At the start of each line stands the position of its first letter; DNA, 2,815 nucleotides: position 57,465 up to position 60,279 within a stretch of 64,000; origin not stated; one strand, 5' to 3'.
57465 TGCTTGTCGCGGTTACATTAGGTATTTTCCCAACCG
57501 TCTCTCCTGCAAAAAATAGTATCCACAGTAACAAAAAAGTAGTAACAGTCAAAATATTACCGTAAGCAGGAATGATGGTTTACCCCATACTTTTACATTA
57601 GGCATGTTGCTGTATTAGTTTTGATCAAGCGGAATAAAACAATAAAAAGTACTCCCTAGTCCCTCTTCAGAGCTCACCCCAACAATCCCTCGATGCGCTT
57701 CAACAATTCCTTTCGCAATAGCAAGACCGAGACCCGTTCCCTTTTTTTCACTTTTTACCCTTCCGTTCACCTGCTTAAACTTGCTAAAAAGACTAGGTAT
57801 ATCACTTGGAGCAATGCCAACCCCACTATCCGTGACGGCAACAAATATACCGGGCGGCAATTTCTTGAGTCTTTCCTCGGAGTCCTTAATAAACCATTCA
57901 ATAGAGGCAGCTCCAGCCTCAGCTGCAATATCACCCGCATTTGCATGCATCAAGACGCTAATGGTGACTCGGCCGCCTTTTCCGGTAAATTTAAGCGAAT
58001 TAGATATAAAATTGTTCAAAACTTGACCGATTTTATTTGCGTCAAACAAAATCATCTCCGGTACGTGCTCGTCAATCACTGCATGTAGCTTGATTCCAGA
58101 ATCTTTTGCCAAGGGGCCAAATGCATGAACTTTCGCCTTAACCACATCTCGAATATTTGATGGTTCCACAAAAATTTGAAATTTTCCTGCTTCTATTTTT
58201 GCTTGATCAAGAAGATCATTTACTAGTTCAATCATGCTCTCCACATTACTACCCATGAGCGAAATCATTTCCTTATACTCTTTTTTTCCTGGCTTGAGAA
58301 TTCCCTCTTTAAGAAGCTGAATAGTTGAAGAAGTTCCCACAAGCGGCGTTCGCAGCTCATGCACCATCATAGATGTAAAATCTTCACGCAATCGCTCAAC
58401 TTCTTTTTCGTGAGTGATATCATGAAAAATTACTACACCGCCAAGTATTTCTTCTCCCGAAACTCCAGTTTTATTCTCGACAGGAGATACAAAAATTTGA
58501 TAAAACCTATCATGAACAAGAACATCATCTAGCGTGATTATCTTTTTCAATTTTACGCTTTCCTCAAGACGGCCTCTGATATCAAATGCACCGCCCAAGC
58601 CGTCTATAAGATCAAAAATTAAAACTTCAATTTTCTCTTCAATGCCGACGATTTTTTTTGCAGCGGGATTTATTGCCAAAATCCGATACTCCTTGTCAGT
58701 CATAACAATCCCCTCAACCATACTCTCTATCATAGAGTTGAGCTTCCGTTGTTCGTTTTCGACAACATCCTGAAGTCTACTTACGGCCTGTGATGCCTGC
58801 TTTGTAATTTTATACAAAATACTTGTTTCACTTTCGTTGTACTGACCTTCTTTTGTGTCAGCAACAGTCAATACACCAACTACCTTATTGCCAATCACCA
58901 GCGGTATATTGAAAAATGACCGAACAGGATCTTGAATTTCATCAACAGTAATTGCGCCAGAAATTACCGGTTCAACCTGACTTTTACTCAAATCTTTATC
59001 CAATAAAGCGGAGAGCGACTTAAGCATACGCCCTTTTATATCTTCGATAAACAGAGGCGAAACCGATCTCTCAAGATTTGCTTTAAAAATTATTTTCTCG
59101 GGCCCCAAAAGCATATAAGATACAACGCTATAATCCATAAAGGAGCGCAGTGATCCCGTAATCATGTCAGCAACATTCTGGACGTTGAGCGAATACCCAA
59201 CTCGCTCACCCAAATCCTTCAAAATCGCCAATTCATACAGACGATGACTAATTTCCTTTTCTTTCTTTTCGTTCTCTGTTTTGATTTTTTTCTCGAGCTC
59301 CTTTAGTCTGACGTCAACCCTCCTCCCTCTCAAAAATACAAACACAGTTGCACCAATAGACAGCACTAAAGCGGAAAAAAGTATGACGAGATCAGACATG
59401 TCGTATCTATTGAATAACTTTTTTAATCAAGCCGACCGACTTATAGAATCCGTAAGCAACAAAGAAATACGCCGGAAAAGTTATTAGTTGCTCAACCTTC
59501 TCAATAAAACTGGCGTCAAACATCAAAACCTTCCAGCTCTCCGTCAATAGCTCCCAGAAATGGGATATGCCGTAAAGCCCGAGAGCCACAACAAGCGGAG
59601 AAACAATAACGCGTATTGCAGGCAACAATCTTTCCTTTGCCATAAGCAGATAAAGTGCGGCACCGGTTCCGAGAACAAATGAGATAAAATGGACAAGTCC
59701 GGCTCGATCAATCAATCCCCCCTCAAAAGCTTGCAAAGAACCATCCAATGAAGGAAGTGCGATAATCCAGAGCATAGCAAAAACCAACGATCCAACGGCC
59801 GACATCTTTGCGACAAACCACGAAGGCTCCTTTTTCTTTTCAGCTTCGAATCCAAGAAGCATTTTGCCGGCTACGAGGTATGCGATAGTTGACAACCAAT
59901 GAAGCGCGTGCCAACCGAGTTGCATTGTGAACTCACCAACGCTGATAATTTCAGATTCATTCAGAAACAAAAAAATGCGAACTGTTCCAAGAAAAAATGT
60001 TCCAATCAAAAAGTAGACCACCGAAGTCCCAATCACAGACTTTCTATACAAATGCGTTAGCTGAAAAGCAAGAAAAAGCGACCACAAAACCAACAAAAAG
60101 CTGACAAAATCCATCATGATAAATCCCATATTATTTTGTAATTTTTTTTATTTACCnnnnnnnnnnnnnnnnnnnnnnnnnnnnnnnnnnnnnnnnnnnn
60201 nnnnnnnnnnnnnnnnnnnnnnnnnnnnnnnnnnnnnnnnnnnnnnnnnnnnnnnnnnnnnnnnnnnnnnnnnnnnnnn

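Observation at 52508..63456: Lineage-expanded family of four paralogous multi-TM proteins with a conserved C-terminal cytoplasmic domain, interleaved with sensor histidine kinases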

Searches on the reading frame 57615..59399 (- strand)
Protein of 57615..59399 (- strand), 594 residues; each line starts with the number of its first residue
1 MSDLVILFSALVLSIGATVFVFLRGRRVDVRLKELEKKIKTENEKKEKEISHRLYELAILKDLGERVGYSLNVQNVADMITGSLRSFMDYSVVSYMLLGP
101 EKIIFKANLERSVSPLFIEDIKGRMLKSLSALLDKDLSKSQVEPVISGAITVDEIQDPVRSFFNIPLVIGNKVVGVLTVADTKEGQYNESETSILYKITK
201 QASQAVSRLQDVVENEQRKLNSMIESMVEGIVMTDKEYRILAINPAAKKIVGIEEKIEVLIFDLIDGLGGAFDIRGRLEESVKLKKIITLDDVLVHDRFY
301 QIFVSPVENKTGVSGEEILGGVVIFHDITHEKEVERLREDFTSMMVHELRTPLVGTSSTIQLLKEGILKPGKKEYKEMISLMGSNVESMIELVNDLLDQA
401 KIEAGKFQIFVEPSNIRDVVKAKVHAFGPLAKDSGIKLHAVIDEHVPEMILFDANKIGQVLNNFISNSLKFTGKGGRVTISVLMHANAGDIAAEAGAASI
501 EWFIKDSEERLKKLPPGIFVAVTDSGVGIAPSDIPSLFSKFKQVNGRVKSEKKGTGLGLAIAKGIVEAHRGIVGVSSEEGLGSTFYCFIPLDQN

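Call 3: search_protein_families(library=pfam, proteins=[window:57615-59399:-], max_evalue=1)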
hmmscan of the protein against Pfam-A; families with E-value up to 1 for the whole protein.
window:57615-59399:- (594 aa): 10 families
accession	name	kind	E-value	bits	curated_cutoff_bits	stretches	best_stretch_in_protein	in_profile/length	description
PF02518.31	HATPase_c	-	2.8e-21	76.5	26.4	1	453-592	2-110/111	Histidine kinase-, DNA gyrase B-, and HSP90-like ATPase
PF00512.31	HisKA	-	1.1e-14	54.7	26.9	1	338-405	2-66/66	His Kinase A (phospho-acceptor) domain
PF13185.12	GAF_2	-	1.8e-07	31.8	28.6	1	152-206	81-135/136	GAF domain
PF13188.13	PAS_8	-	3.1e-06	27.3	21.8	1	219-266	2-51/65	PAS domain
PF13492.12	GAF_3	-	0.0001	23.2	27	1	156-208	77-129/129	GAF domain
PF13426.13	PAS_9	-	0.00015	22.4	27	1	229-329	2-102/103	PAS domain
PF01590.32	GAF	-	0.00025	22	22.4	1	158-206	86-133/133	GAF domain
PF08448.16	PAS_4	-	0.0017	19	23.1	1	225-332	2-109/110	PAS fold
PF00989.32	PAS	-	0.0021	18.5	22.6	1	220-255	3-38/113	PAS fold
PF12860.13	PAS_7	-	0.039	14.5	27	0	224-255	1-32/115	PAS fold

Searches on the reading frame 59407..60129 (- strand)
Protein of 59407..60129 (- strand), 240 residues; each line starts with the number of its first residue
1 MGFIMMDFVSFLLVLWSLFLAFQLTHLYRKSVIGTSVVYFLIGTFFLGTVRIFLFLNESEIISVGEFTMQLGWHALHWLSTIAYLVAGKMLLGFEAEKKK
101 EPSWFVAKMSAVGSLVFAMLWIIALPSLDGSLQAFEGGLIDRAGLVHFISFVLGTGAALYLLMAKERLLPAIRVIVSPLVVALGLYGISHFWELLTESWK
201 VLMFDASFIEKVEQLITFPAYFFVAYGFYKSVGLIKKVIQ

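Call 3: search_protein_families(library=pfam, proteins=[window:59407-60129:-], max_evalue=1)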
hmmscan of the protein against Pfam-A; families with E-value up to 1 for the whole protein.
window:59407-60129:- (240 aa): 0 families

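Call 13: search_protein_families(library=ncbifam, proteins=[window:59407-60129:-], max_evalue=1)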
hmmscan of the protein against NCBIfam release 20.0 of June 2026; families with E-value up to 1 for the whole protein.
window:59407-60129:- (240 aa): 1 family
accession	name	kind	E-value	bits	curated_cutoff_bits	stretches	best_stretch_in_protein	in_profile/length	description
NF040963.1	MamI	equivalog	0.055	13.3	80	1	174-200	4-30/69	magnetosome protein MamI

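Call 83: search_protein_families(library=padloc, proteins=[window:59407-60129:-], max_evalue=0.1)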
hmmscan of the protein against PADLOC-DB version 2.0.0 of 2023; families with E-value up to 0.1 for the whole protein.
window:59407-60129:- (240 aa): 0 families
